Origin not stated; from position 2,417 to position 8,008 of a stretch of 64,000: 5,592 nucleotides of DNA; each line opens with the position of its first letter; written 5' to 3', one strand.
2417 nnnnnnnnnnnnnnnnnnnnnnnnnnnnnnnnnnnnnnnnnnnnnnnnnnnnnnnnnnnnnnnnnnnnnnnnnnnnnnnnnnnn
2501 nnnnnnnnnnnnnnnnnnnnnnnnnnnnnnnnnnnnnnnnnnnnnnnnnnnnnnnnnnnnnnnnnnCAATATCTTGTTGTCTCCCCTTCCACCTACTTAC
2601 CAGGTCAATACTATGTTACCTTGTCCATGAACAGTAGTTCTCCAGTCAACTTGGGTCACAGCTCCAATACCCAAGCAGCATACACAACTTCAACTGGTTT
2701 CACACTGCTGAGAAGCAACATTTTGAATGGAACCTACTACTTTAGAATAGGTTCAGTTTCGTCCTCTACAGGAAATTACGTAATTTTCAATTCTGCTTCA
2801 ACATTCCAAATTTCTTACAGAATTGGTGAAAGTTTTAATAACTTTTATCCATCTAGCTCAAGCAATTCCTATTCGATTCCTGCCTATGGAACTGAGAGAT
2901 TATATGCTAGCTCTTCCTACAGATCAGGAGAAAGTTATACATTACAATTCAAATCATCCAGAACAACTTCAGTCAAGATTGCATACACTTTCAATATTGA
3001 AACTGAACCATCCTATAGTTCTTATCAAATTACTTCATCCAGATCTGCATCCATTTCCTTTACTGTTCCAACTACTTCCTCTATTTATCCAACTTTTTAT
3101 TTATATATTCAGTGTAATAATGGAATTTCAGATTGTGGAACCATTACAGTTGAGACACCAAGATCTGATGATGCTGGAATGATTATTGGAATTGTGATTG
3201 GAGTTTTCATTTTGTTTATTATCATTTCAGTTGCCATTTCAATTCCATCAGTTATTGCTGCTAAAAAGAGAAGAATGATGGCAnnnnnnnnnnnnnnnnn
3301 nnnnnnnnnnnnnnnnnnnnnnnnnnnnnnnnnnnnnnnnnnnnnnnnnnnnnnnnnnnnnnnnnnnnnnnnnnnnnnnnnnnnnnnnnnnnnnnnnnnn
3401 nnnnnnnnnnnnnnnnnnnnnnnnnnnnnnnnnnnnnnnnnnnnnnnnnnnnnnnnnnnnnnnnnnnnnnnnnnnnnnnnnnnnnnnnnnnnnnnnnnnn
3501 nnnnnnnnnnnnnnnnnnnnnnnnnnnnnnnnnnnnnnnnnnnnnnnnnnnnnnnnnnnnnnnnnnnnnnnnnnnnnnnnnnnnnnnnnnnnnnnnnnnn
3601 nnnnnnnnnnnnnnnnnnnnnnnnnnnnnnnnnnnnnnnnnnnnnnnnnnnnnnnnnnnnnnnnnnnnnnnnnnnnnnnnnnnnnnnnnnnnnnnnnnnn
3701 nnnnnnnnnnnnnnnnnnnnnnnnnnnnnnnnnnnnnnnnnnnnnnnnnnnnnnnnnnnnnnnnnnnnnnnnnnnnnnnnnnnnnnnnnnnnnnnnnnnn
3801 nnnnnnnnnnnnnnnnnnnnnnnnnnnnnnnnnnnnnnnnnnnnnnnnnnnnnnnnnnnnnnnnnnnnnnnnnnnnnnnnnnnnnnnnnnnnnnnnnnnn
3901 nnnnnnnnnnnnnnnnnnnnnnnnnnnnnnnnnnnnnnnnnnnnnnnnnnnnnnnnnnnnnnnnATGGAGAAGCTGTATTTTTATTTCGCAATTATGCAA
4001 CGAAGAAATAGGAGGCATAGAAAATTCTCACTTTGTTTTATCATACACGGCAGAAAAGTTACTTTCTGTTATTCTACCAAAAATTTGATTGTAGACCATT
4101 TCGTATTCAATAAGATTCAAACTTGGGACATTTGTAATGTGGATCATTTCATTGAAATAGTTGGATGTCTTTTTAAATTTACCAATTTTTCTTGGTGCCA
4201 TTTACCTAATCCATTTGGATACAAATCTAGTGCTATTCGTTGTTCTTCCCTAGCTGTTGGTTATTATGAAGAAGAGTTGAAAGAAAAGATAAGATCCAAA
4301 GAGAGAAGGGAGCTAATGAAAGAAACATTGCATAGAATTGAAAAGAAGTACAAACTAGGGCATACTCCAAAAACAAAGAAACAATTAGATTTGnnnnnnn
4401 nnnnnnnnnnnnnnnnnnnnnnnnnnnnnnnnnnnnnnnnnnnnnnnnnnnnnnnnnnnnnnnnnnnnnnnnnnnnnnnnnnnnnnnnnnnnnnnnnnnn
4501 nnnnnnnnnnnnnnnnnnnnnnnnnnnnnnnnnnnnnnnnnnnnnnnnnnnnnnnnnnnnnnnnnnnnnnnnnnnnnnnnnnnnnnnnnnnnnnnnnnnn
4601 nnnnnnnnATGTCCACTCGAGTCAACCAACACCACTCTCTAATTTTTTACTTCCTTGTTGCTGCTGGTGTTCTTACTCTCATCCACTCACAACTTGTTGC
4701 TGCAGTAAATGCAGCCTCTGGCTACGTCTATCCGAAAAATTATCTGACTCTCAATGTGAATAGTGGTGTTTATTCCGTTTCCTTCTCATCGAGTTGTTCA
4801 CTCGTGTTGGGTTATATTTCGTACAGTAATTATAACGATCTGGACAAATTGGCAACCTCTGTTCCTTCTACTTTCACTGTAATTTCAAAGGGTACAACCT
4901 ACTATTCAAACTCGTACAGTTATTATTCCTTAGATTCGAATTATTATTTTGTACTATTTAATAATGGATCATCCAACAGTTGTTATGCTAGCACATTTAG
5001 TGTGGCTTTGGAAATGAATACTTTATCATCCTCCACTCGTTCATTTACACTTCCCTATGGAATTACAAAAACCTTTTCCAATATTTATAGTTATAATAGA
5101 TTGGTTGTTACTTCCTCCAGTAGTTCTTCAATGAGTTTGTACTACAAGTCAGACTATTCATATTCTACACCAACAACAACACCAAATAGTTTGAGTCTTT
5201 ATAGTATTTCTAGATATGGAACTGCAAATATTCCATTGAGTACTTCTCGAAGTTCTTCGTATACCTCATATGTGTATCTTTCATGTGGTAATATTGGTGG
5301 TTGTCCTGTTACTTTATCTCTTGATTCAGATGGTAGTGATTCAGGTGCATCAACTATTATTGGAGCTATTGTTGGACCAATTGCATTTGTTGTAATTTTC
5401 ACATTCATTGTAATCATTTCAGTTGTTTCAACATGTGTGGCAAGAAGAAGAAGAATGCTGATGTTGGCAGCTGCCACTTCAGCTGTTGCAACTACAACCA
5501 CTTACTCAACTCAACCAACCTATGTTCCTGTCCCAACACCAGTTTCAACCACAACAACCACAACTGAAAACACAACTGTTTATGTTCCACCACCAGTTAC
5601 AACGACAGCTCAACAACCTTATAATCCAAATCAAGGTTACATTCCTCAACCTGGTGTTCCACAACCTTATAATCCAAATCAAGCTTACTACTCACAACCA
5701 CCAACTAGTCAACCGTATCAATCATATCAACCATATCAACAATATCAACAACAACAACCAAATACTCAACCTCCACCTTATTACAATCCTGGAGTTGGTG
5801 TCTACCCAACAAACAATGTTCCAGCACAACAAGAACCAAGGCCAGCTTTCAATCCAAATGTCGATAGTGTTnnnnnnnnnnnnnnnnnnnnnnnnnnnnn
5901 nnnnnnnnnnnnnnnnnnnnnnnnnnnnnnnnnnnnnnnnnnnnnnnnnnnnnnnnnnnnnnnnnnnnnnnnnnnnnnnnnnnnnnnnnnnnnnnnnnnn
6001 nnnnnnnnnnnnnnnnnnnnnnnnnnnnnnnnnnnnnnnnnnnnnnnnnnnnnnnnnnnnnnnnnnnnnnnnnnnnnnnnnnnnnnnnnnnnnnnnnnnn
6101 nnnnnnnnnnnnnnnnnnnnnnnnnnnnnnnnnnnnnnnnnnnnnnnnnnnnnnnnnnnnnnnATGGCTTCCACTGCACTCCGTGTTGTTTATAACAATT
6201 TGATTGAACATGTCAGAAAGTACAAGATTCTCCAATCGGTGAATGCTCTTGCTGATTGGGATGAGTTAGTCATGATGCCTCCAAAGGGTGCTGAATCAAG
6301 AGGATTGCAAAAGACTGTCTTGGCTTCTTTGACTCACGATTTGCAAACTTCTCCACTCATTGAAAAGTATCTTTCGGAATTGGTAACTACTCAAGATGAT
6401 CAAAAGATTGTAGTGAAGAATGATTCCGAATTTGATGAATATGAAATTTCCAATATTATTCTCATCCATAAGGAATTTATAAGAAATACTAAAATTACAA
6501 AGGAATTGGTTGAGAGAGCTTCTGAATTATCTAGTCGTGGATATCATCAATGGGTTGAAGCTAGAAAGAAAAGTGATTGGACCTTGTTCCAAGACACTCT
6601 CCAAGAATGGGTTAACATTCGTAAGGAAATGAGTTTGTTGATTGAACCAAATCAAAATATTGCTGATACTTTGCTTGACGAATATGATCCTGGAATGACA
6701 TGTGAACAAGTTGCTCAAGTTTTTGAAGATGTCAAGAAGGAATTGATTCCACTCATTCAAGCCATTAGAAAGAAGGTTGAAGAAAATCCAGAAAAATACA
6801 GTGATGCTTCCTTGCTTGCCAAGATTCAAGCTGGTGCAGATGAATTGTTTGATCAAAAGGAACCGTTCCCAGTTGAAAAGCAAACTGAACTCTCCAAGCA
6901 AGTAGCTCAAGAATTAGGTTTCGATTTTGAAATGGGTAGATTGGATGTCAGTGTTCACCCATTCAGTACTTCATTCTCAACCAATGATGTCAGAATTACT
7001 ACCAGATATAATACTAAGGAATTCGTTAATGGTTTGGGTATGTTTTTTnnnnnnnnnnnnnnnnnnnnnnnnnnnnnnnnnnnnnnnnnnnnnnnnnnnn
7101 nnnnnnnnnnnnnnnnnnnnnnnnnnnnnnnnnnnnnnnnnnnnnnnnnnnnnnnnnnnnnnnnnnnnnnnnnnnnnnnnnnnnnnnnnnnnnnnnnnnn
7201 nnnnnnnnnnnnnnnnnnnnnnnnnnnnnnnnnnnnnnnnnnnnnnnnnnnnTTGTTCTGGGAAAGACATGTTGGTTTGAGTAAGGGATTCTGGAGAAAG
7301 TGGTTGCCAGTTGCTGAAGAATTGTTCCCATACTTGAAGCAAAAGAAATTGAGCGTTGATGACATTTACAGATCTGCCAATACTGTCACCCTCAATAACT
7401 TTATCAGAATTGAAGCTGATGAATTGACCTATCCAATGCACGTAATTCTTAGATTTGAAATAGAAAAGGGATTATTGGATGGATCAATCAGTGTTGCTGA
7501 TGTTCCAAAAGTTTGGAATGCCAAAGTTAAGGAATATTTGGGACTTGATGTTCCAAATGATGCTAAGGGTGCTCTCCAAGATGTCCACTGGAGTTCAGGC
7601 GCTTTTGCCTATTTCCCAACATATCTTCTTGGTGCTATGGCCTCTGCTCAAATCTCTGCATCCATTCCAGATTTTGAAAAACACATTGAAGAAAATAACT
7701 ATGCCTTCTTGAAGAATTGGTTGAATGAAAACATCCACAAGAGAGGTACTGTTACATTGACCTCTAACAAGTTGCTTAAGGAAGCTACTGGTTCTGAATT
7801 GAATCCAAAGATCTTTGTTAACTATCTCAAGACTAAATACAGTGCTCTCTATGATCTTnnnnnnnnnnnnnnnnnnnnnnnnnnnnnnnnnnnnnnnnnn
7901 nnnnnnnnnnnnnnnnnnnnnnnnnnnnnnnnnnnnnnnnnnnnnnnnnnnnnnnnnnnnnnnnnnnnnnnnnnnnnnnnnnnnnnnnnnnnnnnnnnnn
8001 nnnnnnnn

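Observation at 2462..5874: Tandem pair of paralogous S/T/Y-rich single-pass membrane proteins sharing a conserved juxtamembrane and C-terminal tail motif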

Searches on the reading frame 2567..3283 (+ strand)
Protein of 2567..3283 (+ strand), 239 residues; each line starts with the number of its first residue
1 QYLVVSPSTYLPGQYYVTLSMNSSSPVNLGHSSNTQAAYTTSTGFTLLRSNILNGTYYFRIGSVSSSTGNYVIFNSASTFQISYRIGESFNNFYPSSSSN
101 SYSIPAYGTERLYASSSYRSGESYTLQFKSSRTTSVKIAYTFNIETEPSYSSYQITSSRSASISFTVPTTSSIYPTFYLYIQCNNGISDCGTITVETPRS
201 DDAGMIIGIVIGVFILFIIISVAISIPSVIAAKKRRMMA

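Call 52: predict_structure(alignment_id=A3)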
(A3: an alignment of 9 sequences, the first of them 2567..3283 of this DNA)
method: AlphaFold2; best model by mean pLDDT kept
length: 239 residues; sequences in the alignment: 9
mean_pLDDT: 78.8   pTM: 0.70
mean pLDDT of the five models: 78.8, 77.8, 77.0, 76.7, 72.1
residues with pLDDT >= 90: 60; 70-90: 110; 50-70: 67; < 50: 2
segments of 3 or more residues with pLDDT < 50: none
pLDDT, mean of each block of 10 residues (from residue 1): 88 95 90 71 77 94 81 90 94 69 86 74 69 83 84 70 64 76 75 69 63 88 75 62
secondary structure, 60 per line:
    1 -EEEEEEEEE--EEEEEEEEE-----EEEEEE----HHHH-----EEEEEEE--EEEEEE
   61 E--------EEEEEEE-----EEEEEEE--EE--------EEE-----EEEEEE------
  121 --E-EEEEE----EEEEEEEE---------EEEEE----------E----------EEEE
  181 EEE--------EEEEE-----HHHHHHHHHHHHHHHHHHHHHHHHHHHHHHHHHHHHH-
elements in order: E2-10 E13-21 E27-32 H37-40 E46-52 E55-61 E70-76 E82-88 E101-103 E109-114 E125-129 E134-141 E151-155 E177-183 E192-196 H202-238

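Call 62: fold_search(model_id=the predicted structure, library=pdb)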
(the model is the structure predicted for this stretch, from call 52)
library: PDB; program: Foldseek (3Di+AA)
matches with E <= 10: 1218; with E <= 0.001: 23
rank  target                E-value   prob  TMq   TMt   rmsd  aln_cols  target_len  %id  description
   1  9ea9_E                2.8e-05  1.00  0.30  0.20  11.9       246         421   11  Crystal structure of BoNT/A-NTNH-HA70 -VHH_F12-VHH_H7-Fab_NTNH complex (released 2025-09-17)
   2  4lo4_B                1.0e-04  1.00  0.31  0.20  13.0       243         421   11  Apo HA-70 (released 2013-10-30)
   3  3win_E                1.4e-04  1.00  0.29  0.19  13.3       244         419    9  Clostridium botulinum Hemagglutinin (released 2013-11-06)
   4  5iku                  1.7e-04  1.00  0.29  0.29  13.5       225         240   12  Crystal structure of the Hathewaya histolytica ColG tandem collagen-binding domain s3as3b in the presence of calcium at  (released 2017-03-15)
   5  9qce_B                2.7e-04  1.00  0.31  0.15  12.8       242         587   10  HA70-HA17-HA33 complex from Clostridium botulinum Serotype B1 (released 2025-09-10)
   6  2zs6_B                2.7e-04  0.99  0.30  0.19  12.9       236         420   13  HA3 subcomponent of botulinum type C progenitor toxin (released 2008-09-16)
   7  3zix_A                2.8e-04  1.00  0.30  0.26  16.6       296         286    9  Clostridium perfringens Enterotoxin with the N-terminal 37 residues deleted (released 2014-01-29)
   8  8wos_A                3.7e-04  1.00  0.33  0.15  17.2       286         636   10  Cryo-EM structure of human SIDT1 protein with C1 symmetry at low pH (released 2024-03-20)
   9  3am2                  3.9e-04  1.00  0.31  0.27  17.9       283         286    9  Clostridium perfringens enterotoxin (released 2011-04-13)
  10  6bo3_B                3.9e-04  0.97  0.24  0.28  18.5       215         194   11  Structure Determination of A223, a turret protein in Sulfolobus turreted icosahedral virus, using an iterative hybrid  (released 2018-11-21)
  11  7y63_A                4.5e-04  1.00  0.35  0.16  14.6       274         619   11  ApoSIDT2-pH7.4 (released 2023-06-21)
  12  7y69_A                5.3e-04  1.00  0.35  0.16  14.1       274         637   10  ApoSIDT2-pH5.5 (released 2023-06-21)
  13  8u5f_E                5.6e-04  1.00  0.31  0.26  17.7       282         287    8  Crystal Structure of Trypsinized Clostridium perfringens Enterotoxin (released 2023-09-27)
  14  3ziw_A                5.6e-04  0.99  0.28  0.24  18.6       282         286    9  Clostridium perfringens enterotoxin, D48A mutation and N-terminal 37 residues deleted (released 2014-01-29)
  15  2xh6_B                6.9e-04  1.00  0.31  0.27  16.1       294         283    9  Clostridium perfringens enterotoxin (released 2011-04-27)
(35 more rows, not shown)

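Call 69: search_protein_families(library=pfam, alignment_id=A3, max_evalue=0.01)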
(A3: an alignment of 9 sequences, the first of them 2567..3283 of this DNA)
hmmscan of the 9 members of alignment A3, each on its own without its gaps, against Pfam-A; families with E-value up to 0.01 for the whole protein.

A. member 1, window:2567-3283:+ (239 aa): 2 families
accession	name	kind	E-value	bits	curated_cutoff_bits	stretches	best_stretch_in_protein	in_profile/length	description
PF24574.2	Nm-ACP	-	0.0043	17.8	27.5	0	25-58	42-75/95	ACP-like domain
PF07703.20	A2M_BRD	-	0.0047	17.7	22.7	0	116-196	8-92/140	Alpha-2-macroglobulin bait region domain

B. families by the number of members that match (of 9 scanned): 4 families
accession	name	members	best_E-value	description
PF02439.20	Adeno_E3_CR2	1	6.9e-05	Adenovirus E3 region protein CR2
PF24574.2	Nm-ACP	1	0.0043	ACP-like domain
PF07703.20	A2M_BRD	1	0.0047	Alpha-2-macroglobulin bait region domain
PF17133.9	DUF5108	1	0.0084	Domain of unknown function (DUF5108)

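Call 70: search_solved_structures(query=A3, max_evalue=1)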
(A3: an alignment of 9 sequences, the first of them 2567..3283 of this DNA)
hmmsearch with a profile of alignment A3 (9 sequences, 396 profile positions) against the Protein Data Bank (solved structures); distinct sequences matched with E-value up to 1: 11.
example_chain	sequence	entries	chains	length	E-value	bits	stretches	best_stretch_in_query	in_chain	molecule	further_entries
7usw_D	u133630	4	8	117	0.027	17.1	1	248-306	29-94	Transmembrane inner ear expressed protein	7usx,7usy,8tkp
8rcv_A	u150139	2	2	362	0.16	14.5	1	236-272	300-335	HLA class I histocompatibility antigen B alpha chain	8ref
6at5_A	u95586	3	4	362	0.17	14.4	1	236-272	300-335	HLA class I histocompatibility antigen, B-7 alpha chain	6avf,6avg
7edo_A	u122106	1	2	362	0.18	14.3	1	247-290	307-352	MHC class I antigen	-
1iij_A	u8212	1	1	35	0.25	13.9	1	244-273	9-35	ERBB-2 RECEPTOR PROTEIN-TYROSINE KINASE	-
9hlj_A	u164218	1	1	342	0.25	13.9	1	234-275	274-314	MHC class I antigen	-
9f13_A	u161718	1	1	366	0.27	13.7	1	234-275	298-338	HLA class I histocompatibility antigen C alpha chain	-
9rcv_C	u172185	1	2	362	0.35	13.4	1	236-273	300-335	MHC class I antigen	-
2lp1_A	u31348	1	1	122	0.81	12.2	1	239-277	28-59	C99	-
6yho_A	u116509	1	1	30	0.9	12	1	241-265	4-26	Amyloid-beta precursor protein G38P mutant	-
7b3j_A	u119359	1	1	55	0.92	12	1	239-265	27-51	Isoform L-APP677 of Amyloid-beta precursor protein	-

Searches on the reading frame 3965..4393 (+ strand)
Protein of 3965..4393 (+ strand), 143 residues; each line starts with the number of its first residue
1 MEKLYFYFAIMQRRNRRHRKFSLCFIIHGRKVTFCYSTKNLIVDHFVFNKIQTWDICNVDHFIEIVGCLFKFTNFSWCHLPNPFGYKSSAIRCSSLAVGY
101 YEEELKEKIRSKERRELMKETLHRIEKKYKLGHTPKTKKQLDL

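Call 7: search_protein_families(library=pfam, proteins=[window:3965-4393:+], max_evalue=0.1)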
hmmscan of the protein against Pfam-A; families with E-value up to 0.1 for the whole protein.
window:3965-4393:+ (143 aa): 1 family
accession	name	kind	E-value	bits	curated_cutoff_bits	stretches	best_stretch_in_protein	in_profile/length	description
PF05383.23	La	-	0.062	13.6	37.1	0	30-53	3-26/59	La domain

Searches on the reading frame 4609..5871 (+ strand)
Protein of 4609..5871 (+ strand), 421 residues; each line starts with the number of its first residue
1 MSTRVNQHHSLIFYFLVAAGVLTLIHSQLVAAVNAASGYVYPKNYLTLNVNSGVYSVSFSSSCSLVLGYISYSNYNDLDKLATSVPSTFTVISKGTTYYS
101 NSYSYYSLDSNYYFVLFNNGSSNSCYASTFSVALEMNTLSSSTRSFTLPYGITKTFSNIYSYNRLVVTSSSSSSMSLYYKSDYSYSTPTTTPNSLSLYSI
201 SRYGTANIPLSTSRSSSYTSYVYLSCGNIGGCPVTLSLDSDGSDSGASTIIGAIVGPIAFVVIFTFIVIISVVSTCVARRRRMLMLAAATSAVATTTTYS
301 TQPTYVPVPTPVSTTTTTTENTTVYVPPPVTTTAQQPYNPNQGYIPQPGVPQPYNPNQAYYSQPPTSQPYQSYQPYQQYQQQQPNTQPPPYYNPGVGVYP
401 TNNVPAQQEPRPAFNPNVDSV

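Call 7: search_protein_families(library=pfam, proteins=[window:4609-5871:+], max_evalue=0.1)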
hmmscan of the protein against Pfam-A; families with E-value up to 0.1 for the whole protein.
window:4609-5871:+ (421 aa): 1 family
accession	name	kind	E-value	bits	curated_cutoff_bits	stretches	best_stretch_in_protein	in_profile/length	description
PF25323.1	6TM_PilS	-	0.067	13.3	27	1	265-314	106-157/189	PilS-like transmembrane domain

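Call 8: find_homologous_proteins(query=window:4609-5871:+, max_evalue=0.01)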
Query window:4609-5871:+: 8000 candidates shared short words with the query, none scored E <= 0.01.

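Call 25: find_encoding_contigs(protein=window:4609-5871:+, flank=10000, max_places=6)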
Protein window:4609-5871:+ (421 aa): no gene with exactly this product is on record in the collection.

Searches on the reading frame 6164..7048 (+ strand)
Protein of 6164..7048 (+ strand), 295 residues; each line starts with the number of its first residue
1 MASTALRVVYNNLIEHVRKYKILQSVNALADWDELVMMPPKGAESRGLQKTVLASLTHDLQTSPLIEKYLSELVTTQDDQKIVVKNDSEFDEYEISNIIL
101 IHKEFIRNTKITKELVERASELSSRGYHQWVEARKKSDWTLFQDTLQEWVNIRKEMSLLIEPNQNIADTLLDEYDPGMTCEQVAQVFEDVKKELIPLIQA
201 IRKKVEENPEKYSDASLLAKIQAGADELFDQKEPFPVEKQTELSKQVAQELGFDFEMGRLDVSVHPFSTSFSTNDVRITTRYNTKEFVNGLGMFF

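Call 7: search_protein_families(library=pfam, proteins=[window:6164-7048:+], max_evalue=0.1)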
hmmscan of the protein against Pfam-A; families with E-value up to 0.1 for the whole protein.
window:6164-7048:+ (295 aa): 2 families
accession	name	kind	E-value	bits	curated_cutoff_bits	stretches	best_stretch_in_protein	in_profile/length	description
PF02074.21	Peptidase_M32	-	3e-59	201.4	25.1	1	13-291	2-254/489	Carboxypeptidase Taq (M32) metallopeptidase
PF01442.23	Apolipoprotein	-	0.012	15.8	90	1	141-214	1-73/190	Apolipoprotein A1/A4/E domain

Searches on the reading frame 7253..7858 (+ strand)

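Call 7: search_protein_families(library=pfam, proteins=[window:7253-7858:+], max_evalue=0.1)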
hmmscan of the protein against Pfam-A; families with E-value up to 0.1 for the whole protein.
window:7253-7858:+ (202 aa): 3 families
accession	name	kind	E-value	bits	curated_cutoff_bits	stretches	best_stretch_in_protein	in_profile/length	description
PF02074.21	Peptidase_M32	-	1e-70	239.2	25.1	1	2-196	294-489/489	Carboxypeptidase Taq (M32) metallopeptidase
PF20651.3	EXOC6_Sec15_N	-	0.02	15.3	27.2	1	132-163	130-160/170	Exocyst complex component EXOC6/Sec15, N-terminal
PF23792.1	CD1375-like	-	0.026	15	27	1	76-98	12-34/48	CD1375-like protein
